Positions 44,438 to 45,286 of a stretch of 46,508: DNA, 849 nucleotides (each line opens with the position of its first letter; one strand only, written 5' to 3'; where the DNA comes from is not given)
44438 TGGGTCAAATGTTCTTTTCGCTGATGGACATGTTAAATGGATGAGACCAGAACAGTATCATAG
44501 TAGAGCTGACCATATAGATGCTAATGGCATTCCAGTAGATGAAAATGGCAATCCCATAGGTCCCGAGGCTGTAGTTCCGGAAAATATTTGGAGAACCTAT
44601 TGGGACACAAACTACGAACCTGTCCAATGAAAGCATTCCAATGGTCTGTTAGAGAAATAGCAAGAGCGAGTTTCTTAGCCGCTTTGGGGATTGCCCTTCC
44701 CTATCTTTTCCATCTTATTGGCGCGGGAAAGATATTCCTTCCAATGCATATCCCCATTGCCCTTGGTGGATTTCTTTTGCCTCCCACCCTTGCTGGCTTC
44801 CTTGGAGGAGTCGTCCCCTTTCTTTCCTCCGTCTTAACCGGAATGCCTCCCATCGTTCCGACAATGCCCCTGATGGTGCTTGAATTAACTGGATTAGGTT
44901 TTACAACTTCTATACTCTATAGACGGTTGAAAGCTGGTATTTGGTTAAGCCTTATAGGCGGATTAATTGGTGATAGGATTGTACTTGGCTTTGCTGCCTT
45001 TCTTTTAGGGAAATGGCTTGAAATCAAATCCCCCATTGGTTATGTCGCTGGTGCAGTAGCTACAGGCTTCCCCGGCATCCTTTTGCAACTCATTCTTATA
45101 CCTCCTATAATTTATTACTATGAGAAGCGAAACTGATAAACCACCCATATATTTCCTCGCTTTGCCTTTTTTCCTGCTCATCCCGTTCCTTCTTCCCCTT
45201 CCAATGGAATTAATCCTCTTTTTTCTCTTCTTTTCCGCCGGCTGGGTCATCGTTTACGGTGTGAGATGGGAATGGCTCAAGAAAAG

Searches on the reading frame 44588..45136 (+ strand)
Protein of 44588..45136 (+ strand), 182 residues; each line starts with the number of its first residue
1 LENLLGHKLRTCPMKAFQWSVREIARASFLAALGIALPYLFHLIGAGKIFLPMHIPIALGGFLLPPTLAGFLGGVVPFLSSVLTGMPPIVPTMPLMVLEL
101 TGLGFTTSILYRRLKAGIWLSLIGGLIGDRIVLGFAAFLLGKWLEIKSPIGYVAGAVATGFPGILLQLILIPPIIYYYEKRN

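Call 8: search_protein_families(library=pfam, proteins=[window:44588-45136:+], max_evalue=0.0001)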
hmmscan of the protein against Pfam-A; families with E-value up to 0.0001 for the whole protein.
window:44588-45136:+ (182 aa): 1 family
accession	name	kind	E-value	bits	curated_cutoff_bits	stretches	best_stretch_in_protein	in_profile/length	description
PF12822.12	ECF_trnsprt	-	5.9e-11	43.1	30.7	1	24-175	3-169/169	ECF transporter, substrate-specific component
